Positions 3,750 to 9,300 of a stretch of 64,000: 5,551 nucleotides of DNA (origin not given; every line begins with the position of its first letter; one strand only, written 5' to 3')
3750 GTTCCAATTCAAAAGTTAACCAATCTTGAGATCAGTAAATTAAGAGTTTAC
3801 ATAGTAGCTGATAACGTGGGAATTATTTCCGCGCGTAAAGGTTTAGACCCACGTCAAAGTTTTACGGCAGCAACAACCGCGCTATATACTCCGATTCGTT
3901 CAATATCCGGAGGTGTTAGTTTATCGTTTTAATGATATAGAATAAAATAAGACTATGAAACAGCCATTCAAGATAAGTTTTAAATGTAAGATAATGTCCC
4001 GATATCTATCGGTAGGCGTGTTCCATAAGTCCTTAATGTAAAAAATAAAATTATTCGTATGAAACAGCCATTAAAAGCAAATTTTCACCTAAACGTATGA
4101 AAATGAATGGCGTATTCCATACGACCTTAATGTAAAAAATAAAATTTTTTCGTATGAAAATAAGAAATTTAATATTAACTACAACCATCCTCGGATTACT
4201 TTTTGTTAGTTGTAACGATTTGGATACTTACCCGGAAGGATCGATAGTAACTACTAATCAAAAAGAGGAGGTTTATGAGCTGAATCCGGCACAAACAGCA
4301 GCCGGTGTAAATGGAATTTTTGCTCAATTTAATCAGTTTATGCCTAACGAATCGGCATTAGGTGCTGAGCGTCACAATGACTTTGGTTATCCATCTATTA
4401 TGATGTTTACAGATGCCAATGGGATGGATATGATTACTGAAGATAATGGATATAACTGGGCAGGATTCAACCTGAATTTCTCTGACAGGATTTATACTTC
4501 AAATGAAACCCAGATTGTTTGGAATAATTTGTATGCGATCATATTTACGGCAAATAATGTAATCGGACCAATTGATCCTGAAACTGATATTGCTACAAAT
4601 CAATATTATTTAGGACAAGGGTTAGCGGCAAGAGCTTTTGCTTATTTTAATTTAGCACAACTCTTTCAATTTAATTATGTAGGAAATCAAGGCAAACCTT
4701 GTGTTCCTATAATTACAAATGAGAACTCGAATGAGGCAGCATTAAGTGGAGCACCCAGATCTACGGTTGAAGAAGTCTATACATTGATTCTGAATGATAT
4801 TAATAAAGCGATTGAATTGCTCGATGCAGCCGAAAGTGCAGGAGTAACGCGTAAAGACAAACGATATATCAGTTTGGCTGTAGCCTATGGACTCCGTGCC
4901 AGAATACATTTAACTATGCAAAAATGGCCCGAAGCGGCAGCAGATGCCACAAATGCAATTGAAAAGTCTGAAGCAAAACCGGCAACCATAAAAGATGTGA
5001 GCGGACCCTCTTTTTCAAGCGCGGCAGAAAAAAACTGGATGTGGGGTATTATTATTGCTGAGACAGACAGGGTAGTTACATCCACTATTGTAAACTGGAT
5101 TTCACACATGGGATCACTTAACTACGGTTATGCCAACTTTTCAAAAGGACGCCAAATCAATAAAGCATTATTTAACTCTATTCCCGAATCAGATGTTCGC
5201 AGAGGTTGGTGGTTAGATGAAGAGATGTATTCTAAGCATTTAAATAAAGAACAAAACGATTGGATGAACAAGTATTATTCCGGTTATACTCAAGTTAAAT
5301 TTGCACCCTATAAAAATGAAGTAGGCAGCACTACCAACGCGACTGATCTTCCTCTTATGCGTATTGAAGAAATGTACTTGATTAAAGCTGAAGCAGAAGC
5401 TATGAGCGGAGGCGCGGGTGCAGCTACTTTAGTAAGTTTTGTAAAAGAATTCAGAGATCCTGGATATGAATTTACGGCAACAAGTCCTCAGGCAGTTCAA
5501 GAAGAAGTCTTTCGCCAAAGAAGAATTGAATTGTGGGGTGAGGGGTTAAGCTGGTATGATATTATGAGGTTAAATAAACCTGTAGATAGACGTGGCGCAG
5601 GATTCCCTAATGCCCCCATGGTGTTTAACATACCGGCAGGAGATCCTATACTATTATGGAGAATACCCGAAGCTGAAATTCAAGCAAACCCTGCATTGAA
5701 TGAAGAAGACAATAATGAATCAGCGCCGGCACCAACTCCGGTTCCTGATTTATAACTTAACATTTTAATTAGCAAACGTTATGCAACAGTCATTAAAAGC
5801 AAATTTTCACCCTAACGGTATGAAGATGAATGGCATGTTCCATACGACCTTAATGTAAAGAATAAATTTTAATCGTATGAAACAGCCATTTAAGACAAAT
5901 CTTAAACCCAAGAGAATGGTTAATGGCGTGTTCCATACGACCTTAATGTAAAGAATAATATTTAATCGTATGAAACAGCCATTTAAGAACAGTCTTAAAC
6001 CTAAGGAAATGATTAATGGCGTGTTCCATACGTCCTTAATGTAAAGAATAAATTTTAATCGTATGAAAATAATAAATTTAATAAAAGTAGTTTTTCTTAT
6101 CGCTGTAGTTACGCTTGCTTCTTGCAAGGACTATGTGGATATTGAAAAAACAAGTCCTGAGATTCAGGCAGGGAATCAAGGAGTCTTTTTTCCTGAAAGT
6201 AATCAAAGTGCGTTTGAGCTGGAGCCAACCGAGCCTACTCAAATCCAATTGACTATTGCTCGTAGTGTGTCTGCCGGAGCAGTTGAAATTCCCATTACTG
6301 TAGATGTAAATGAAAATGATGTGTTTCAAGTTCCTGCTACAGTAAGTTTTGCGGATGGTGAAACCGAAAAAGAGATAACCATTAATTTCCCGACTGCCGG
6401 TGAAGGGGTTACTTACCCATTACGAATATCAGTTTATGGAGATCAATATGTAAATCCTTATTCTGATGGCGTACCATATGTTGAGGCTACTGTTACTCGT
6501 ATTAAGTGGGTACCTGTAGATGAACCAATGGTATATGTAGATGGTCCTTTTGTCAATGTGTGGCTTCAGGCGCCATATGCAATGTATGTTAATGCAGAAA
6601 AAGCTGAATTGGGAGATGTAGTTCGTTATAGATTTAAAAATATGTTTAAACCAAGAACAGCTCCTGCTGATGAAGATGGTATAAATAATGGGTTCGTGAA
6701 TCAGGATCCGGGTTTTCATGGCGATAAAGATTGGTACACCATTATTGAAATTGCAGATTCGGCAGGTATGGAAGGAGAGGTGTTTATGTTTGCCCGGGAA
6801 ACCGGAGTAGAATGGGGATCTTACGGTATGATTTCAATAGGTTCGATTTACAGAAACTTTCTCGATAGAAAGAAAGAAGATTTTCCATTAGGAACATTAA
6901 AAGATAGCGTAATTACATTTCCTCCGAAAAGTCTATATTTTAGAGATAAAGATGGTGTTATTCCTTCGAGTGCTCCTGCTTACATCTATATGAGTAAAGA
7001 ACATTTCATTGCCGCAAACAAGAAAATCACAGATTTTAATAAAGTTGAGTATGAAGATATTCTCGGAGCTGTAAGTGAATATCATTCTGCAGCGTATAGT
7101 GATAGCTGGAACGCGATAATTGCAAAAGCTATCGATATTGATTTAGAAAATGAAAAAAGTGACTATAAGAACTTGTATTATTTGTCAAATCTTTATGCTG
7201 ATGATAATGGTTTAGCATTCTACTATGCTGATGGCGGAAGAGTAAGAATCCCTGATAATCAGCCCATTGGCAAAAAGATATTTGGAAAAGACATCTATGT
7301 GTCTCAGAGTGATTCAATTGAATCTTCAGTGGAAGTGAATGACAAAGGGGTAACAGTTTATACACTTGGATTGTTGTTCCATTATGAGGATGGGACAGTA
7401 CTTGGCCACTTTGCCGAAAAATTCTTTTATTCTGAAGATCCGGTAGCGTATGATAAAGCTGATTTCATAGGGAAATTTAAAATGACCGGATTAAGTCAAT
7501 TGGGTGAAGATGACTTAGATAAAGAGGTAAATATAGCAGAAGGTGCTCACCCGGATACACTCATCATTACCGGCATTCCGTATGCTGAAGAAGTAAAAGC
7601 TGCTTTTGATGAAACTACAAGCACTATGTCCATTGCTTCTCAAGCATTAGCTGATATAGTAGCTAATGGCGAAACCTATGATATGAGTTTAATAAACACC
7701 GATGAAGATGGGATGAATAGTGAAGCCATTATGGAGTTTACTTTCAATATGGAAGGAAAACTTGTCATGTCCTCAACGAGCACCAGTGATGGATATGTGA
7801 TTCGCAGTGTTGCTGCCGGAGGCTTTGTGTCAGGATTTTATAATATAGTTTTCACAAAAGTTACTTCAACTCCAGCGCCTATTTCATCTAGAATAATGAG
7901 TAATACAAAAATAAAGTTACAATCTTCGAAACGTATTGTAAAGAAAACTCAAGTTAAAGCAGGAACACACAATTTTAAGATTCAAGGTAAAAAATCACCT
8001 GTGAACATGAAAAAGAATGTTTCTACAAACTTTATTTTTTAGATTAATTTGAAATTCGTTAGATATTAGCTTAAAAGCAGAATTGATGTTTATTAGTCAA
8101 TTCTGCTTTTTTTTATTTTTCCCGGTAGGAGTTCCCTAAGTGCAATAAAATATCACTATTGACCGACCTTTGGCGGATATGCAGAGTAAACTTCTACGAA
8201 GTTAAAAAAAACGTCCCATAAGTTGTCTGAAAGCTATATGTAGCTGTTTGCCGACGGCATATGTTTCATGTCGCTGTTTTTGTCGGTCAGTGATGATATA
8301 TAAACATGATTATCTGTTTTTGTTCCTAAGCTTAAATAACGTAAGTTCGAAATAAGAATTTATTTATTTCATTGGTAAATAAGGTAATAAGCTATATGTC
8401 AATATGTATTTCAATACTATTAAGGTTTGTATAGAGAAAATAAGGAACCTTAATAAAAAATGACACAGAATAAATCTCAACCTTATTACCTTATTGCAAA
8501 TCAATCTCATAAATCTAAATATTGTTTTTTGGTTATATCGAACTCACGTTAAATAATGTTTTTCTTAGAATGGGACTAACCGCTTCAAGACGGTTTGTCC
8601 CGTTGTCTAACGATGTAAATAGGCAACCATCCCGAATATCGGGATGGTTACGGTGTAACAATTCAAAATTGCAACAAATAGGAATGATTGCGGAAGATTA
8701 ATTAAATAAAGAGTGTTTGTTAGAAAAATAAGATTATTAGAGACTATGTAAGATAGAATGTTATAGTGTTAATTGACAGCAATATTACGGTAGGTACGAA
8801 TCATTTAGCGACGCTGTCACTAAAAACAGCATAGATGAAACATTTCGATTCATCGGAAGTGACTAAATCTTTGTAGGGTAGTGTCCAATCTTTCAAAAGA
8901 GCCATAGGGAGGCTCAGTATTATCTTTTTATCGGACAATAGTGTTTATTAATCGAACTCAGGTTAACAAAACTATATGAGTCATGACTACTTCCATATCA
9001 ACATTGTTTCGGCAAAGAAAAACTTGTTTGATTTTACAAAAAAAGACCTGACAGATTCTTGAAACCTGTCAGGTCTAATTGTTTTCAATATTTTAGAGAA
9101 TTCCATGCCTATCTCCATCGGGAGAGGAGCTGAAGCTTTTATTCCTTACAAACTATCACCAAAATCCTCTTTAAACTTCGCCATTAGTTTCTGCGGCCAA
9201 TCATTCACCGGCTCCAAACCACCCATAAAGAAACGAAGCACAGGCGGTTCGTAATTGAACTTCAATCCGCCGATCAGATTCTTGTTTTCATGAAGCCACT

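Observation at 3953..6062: Tandem ~95-nt hairpin modules fill both internal gaps of the susC/susD/lipoprotein operon and end flush with the next start codon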

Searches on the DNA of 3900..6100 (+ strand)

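Call 15: search_rna_families(source=window, start=3900, end=6100, threshold=evalue, max_evalue=10)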
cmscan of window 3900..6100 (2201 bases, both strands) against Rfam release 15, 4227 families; matches with E-value up to 10: 4.
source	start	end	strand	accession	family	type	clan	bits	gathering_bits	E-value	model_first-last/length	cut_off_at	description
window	4287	4381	+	RF00403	SNORA41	Gene; snRNA; snoRNA; HACA-box;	-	17.9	80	9.2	1-133/133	no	Small nucleolar RNA SNORA41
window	4391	4411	-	RF01109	SBRMV1_UPD-PKd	Cis-reg;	-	17.8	33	6.4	1-21/21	no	Pseudoknot of upstream pseudoknot domain (UPD) of the 3'UTR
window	4388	4466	+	RF00584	SNORD105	Gene; snRNA; snoRNA; CD-box;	CL00075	15.7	45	9.7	1-87/87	no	Small nucleolar RNA SNORD105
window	4187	4225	+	RF00572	SNORD66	Gene; snRNA; snoRNA; CD-box;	-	15.4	32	6.6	1-76/76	no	Small nucleolar RNA SNORD66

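Call 38: search_dna_similar(query=window:5874-6075:+, collection=plasmids, mode=distant, max_evalue=0.001, max_rows=20)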
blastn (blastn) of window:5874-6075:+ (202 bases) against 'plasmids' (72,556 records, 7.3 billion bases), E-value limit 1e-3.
No match.

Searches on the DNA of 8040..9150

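Call 37: search_rna_families(source=window, start=8040, end=9150, threshold=evalue, max_evalue=1)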
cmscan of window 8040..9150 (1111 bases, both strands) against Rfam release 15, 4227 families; matches with E-value up to 1: 3.
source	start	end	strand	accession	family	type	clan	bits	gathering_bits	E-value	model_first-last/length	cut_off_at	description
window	9033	9144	-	RF00558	L20_leader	Cis-reg; leader;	-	21.2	58.7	0.2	1-127/127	no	Ribosomal protein L20 leader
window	9038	9102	-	RF00111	SdsR_RyeB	Gene; sRNA;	CL00105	20.8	38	0.61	1-100/100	no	SdsR_RyeB RNA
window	9039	9080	-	RF04001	mir-7918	Gene; miRNA;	-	19.8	80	0.33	1-58/58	no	mir-7918 microRNA precursor family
